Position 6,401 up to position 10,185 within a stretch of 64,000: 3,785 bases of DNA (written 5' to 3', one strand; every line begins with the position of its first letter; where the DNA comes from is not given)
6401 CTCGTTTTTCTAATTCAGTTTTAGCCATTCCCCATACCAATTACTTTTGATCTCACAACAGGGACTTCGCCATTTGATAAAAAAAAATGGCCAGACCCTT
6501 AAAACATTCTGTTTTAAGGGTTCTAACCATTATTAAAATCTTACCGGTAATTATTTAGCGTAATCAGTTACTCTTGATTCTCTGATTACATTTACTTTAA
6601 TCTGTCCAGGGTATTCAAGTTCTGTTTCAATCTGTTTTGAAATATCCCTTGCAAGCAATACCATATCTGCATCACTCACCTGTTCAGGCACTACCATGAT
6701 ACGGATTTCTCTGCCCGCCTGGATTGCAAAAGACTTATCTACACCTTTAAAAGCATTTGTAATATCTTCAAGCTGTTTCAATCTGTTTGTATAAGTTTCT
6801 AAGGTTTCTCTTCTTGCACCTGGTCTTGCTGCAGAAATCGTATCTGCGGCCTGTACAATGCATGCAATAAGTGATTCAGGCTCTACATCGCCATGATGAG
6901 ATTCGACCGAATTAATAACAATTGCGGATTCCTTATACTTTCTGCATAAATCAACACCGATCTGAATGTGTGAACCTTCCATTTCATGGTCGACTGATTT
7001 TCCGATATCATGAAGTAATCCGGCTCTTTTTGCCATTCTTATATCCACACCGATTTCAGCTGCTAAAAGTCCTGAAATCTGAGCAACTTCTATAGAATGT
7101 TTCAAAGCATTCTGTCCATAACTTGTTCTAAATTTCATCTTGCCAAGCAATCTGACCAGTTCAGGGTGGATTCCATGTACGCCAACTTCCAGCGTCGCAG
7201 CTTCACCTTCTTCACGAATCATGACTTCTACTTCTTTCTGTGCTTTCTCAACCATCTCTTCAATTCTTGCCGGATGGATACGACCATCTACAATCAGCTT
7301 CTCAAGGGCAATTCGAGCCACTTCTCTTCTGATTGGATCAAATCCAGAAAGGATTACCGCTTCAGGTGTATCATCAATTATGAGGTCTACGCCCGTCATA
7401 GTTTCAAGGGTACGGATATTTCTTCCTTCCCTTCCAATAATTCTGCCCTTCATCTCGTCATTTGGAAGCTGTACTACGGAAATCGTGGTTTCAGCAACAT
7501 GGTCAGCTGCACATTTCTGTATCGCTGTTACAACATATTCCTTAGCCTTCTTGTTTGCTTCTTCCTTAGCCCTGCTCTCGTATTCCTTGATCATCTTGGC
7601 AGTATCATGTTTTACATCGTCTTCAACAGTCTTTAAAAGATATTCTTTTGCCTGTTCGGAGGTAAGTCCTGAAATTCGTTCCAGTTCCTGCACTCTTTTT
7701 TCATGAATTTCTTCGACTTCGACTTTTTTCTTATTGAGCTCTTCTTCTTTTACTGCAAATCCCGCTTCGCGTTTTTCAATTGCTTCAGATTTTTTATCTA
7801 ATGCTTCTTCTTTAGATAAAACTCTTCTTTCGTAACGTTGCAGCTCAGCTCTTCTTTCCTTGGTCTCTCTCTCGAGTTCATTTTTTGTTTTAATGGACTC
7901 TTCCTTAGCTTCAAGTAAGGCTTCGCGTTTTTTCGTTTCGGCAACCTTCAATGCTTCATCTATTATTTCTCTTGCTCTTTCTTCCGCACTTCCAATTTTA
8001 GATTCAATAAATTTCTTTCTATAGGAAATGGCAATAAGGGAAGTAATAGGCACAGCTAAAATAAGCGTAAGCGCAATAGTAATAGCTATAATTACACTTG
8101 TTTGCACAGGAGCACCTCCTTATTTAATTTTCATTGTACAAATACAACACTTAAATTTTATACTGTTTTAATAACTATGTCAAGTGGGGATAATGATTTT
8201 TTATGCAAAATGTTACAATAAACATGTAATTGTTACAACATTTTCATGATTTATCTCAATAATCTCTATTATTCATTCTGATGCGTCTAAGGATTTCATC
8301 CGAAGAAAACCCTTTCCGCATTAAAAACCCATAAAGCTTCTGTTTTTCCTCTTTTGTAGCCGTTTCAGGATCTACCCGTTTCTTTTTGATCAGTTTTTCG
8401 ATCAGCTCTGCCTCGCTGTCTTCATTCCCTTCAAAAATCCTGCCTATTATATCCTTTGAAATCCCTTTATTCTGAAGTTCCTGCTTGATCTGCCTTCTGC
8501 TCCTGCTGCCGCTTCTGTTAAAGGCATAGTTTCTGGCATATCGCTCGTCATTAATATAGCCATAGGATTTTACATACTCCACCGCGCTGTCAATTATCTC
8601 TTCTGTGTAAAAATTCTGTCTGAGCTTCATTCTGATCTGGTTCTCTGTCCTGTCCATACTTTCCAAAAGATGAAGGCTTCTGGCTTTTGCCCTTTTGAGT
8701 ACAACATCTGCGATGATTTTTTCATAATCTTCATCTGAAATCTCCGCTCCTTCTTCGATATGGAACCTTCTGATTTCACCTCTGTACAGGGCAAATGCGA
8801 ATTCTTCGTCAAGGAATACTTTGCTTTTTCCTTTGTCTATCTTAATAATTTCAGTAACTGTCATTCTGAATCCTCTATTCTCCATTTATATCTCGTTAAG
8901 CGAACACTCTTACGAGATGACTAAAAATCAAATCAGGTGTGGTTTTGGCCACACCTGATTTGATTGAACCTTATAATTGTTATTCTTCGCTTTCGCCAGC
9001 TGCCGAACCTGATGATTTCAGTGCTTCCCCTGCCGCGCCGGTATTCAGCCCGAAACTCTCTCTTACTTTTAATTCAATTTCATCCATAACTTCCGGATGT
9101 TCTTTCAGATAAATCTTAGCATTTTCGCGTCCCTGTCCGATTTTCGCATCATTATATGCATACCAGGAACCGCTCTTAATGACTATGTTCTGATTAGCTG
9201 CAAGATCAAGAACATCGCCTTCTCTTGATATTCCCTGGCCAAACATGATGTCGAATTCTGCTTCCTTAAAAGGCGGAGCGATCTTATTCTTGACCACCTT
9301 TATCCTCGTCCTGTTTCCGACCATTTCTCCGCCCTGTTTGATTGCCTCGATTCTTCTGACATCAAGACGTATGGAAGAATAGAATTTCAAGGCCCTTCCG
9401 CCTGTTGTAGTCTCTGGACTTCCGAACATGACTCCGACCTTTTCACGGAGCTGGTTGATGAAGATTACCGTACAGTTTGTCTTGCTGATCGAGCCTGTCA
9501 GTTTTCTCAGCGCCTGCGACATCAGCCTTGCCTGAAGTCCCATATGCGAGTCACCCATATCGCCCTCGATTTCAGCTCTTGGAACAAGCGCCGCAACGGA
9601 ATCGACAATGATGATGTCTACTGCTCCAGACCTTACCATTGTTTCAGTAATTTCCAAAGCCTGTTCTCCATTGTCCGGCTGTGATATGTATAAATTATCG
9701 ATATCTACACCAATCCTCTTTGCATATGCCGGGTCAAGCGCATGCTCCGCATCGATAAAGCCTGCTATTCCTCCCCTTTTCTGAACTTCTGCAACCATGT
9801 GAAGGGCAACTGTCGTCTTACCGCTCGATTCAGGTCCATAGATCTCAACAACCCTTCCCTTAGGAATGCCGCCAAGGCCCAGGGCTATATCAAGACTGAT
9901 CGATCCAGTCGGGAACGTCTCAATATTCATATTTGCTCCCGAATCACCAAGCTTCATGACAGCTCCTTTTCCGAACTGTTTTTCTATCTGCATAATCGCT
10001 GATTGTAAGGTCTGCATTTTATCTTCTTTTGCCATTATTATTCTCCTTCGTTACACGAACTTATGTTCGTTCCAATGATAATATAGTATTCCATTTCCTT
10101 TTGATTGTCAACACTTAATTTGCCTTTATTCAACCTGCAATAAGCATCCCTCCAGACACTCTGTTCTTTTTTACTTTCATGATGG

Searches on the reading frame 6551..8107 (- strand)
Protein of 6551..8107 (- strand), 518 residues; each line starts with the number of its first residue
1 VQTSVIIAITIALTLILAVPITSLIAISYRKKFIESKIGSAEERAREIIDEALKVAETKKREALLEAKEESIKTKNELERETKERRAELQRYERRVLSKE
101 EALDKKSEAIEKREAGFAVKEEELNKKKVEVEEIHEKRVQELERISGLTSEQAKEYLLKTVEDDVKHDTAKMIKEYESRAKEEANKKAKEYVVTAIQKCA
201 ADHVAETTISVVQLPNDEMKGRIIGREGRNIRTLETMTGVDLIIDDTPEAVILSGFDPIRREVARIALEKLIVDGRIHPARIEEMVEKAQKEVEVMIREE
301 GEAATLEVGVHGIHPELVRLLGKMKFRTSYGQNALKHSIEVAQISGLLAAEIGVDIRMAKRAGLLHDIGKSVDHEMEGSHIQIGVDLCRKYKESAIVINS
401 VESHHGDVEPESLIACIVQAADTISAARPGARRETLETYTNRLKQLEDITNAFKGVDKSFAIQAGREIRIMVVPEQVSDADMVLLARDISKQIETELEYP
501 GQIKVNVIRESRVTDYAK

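Call 65: search_protein_families(library=pfam, proteins=[window:6551-8107:-], max_evalue=0.00001)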
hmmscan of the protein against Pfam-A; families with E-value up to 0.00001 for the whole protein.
window:6551-8107:- (518 aa): 3 families
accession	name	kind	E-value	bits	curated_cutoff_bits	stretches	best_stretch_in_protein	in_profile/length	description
PF12072.13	RNase_Y_N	-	8.7e-63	211.8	32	1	12-203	3-201/201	RNase Y N-terminal region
PF01966.28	HD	-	1.8e-18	67.4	22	1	335-426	2-115/116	HD domain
PF00013.35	KH_1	-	3.1e-07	30.5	21.5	1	212-269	4-65/66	KH domain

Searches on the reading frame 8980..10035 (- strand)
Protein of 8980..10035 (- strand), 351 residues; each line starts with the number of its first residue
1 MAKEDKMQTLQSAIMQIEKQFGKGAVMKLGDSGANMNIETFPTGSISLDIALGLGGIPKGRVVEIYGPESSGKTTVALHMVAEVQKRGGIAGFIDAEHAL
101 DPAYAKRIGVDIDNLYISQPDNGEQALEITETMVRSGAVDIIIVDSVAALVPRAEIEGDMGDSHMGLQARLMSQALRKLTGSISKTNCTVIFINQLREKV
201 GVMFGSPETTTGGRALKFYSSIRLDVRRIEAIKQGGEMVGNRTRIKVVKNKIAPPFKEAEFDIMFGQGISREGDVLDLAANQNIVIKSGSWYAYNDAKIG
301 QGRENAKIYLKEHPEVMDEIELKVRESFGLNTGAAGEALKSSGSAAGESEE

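Call 65: search_protein_families(library=pfam, proteins=[window:8980-10035:-], max_evalue=0.00001)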
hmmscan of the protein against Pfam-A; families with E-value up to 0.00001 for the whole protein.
window:8980-10035:- (351 aa): 4 families
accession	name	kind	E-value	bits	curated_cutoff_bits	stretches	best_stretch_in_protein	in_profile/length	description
PF00154.27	RecA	-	5.4e-144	478.8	27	1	9-270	2-262/262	recA bacterial DNA recombination protein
PF21096.2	RecA_C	-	3.3e-26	91.6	27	1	273-328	1-56/57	RecA C-terminal domain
PF08423.17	Rad51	-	1.2e-09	38.2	22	1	41-229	8-212/244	Rad51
PF06745.19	ATPase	-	1.2e-07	31.7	26.6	1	42-249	2-204/231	KaiC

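Call 66: list_cluster_members(proteins=[window:8980-10035:-])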
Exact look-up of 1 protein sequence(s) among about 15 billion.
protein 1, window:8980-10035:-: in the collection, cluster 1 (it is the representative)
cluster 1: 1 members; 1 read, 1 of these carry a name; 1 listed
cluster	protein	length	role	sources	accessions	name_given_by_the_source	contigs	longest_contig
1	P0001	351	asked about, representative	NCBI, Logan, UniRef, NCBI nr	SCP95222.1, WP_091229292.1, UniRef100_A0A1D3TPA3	recombinase RecA [Anaerobium acetethylicum] | Protein RecA n=1 Tax=Anaerobium acetethylicum TaxID=1619234 RepID=A0A1D3TPA3_9FIRM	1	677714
